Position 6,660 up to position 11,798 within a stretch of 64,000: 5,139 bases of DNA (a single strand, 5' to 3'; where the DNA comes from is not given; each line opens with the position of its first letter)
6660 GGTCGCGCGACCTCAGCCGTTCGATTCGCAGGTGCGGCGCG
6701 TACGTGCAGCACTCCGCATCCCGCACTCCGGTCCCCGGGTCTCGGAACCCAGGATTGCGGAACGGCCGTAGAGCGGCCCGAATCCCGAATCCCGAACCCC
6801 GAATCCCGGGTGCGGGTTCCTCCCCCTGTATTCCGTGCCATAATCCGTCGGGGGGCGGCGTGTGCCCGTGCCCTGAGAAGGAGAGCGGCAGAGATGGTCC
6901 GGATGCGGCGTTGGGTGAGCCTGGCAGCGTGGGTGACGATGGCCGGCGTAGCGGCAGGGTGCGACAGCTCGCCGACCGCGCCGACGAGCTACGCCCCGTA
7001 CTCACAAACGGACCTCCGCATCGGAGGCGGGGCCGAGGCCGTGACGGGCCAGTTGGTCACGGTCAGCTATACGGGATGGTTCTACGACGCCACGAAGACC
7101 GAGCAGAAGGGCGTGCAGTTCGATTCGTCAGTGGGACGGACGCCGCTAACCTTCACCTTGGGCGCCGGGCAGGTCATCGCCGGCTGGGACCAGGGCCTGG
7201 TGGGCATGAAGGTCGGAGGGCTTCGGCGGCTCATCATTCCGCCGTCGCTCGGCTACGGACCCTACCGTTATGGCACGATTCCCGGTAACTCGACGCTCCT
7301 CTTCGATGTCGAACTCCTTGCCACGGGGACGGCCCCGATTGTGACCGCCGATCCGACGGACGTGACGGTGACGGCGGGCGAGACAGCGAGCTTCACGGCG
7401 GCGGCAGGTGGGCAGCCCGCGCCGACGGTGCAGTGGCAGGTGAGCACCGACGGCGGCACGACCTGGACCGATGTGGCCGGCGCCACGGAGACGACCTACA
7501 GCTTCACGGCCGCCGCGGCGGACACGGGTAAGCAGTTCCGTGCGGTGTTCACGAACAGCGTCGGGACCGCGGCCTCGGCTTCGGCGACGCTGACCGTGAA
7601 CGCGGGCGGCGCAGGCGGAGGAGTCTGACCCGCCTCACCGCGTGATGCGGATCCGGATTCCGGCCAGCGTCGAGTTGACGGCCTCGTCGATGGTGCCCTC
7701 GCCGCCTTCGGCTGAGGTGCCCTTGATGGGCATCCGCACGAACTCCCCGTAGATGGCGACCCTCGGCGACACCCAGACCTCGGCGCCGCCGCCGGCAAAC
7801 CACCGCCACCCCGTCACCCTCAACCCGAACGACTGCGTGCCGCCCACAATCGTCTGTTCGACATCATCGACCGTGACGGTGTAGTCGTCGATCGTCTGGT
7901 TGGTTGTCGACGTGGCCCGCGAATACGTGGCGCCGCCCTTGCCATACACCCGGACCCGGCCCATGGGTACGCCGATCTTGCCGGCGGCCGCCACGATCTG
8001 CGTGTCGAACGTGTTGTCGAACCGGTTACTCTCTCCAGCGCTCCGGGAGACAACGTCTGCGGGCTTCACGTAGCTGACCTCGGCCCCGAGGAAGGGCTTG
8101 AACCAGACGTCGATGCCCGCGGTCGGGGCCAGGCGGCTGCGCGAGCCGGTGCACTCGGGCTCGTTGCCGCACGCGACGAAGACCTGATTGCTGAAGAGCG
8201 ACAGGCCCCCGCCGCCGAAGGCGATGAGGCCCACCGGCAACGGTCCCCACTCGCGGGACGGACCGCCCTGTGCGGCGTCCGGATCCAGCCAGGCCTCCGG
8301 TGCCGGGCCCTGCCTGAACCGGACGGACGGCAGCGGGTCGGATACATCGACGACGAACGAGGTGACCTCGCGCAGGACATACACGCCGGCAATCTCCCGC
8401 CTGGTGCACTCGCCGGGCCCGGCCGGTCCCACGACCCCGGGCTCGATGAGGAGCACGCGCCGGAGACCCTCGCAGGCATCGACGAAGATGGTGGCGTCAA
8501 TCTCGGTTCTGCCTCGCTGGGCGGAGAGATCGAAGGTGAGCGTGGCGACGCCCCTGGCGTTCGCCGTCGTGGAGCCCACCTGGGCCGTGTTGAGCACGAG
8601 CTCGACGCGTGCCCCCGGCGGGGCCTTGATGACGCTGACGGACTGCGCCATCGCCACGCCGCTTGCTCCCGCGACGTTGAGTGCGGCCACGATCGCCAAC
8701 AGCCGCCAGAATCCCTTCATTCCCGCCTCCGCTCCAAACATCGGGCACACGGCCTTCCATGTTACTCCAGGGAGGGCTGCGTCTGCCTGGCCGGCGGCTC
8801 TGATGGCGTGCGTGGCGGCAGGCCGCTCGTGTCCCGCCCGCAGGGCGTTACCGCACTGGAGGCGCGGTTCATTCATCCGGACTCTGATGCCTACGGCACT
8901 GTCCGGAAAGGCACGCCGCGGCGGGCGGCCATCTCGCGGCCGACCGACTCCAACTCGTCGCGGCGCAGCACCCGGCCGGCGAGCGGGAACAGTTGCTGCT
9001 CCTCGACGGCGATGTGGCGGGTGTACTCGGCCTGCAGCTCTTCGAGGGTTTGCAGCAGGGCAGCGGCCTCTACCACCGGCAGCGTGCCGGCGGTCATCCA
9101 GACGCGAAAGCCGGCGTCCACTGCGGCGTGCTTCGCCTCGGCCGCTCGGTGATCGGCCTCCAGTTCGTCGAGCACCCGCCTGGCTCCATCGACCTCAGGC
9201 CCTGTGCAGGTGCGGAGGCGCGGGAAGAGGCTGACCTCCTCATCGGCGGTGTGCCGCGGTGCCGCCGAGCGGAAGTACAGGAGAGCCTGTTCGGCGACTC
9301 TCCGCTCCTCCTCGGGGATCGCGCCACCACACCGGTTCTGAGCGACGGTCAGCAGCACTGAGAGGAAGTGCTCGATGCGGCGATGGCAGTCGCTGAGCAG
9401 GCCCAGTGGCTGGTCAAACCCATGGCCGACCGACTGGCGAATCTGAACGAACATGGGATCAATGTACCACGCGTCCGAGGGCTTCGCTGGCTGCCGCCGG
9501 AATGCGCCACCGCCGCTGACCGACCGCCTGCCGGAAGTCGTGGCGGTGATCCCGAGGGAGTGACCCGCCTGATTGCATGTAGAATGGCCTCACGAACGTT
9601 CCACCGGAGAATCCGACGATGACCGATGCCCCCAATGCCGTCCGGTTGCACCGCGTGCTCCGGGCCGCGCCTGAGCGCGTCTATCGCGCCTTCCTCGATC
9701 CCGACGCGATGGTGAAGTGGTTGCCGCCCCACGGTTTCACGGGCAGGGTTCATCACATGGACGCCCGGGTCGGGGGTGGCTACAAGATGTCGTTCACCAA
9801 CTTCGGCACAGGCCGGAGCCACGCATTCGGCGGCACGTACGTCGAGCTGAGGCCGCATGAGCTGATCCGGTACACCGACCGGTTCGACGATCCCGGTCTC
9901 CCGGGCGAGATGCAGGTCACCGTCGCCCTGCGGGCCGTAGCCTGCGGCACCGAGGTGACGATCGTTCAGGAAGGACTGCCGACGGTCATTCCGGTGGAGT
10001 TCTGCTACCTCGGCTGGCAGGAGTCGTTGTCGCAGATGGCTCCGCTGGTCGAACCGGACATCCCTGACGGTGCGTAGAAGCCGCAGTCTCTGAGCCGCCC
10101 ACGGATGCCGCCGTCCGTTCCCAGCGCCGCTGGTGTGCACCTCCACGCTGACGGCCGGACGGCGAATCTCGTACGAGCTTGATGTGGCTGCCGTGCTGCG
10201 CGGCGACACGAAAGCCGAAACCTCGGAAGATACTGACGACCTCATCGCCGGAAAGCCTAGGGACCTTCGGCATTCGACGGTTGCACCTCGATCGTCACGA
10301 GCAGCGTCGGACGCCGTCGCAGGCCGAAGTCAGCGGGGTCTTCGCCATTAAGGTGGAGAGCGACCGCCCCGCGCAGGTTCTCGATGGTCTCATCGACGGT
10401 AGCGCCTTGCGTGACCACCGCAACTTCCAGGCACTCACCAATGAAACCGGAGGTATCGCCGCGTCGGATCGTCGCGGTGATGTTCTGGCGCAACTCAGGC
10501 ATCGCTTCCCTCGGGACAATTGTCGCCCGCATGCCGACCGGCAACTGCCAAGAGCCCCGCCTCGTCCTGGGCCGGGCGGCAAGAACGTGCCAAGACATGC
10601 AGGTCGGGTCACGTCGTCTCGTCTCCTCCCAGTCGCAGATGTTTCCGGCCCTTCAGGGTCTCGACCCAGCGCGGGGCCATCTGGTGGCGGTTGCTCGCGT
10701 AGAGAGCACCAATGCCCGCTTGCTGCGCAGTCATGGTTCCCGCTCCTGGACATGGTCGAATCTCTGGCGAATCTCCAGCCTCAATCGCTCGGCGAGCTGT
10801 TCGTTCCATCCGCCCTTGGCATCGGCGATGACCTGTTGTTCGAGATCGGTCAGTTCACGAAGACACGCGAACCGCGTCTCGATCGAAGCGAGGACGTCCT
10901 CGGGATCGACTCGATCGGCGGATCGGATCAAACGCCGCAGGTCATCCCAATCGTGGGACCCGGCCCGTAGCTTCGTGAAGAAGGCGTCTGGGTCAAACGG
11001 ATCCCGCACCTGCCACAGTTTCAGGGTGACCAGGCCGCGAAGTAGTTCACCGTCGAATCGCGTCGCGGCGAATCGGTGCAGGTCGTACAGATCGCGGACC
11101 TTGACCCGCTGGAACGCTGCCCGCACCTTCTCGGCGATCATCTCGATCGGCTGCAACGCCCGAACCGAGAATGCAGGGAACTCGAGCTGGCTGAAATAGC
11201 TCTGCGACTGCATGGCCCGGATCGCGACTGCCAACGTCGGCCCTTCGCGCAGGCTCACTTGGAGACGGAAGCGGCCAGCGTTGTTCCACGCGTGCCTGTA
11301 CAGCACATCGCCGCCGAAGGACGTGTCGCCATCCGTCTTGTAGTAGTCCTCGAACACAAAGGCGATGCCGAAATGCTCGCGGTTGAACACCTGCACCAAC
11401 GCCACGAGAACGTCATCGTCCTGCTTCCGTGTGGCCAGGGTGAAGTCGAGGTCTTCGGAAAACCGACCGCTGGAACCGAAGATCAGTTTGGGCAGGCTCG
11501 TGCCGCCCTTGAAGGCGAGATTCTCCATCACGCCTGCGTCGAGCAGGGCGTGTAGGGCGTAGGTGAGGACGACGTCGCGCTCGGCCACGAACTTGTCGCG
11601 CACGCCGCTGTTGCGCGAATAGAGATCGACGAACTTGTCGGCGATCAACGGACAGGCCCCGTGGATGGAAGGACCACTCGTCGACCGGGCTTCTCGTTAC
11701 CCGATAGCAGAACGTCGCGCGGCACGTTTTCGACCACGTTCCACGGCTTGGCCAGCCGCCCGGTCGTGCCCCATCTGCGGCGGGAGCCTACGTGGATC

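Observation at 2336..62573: Window-wide family of period-7 (heptanucleotide) tandem arrays placed at or just after stop codons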

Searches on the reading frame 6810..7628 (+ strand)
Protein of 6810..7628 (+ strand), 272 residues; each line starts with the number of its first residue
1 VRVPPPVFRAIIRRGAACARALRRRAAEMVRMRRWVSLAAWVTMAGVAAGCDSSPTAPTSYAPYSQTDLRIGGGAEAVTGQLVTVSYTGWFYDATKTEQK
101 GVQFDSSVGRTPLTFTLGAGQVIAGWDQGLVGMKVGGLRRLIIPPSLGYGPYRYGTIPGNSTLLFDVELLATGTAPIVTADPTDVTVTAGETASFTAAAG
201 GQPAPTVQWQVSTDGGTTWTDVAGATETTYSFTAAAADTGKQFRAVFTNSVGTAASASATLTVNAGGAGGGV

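Call 7: search_protein_families(library=pfam, proteins=[window:6810-7628:+])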
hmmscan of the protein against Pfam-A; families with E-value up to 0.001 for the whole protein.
window:6810-7628:+ (272 aa): 3 families
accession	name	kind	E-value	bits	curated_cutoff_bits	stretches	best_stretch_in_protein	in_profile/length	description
PF00254.34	FKBP_C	-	1.4e-27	96.3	21.1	1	76-170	4-94/94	FKBP-type peptidyl-prolyl cis-trans isomerase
PF07679.22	I-set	-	5.8e-07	29.9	23.7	1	178-263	3-90/90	Immunoglobulin I-set domain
PF13927.12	Ig_3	-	2.4e-05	25.2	30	1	176-214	2-40/78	Immunoglobulin domain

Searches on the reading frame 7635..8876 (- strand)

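Call 7: search_protein_families(library=pfam, proteins=[window:7635-8876:-])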
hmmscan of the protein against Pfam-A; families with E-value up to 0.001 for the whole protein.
window:7635-8876:- (413 aa): 1 family
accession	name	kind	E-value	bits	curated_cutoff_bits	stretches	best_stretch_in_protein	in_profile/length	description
PF13505.12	OMP_b-brl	-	0.00015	22.4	28.7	1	282-390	76-158/175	Outer membrane protein beta-barrel domain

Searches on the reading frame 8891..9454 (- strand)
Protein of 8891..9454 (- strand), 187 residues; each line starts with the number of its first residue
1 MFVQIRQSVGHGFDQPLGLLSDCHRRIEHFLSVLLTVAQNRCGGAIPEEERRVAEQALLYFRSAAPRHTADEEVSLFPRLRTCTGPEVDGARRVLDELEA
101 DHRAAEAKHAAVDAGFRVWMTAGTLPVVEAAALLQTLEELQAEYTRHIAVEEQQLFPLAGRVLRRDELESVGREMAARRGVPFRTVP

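Call 7: search_protein_families(library=pfam, proteins=[window:8891-9454:-])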
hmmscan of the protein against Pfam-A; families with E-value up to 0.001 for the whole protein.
window:8891-9454:- (187 aa): 1 family
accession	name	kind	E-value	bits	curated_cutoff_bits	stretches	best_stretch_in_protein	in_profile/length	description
PF01814.28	Hemerythrin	-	4.3e-18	66.4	25.3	1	17-159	3-127/127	Hemerythrin HHE cation binding domain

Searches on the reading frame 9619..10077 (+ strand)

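Call 7: search_protein_families(library=pfam, proteins=[window:9619-10077:+])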
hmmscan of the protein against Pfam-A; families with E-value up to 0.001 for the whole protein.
window:9619-10077:+ (152 aa): 2 families
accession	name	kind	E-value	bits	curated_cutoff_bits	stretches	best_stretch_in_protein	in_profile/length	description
PF08327.17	AHSA1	-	4.3e-28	98.5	22.1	1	16-145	2-125/125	Activator of Hsp90 ATPase homolog 1-like protein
PF10604.15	Polyketide_cyc2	-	4.1e-05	24.3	27.4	1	8-115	4-104/142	Polyketide cyclase / dehydrase and lipid transport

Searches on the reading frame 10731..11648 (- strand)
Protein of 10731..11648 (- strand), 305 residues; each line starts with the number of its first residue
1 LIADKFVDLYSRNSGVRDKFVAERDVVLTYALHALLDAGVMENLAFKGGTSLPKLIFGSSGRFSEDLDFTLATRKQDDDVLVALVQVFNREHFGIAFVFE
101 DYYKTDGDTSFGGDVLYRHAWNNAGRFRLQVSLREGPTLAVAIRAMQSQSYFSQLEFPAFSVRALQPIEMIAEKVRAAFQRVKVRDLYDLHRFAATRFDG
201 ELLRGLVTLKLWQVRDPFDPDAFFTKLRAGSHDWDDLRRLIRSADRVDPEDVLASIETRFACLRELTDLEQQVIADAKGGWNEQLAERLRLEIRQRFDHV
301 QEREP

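Call 7: search_protein_families(library=pfam, proteins=[window:10731-11648:-])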
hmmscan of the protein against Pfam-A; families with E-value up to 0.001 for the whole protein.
window:10731-11648:- (305 aa): 1 family
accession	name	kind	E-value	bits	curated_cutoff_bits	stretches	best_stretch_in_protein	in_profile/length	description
PF08843.17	AbiEii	-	5.6e-26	92.4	22.5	1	32-222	3-199/238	Nucleotidyl transferase AbiEii toxin, Type IV TA system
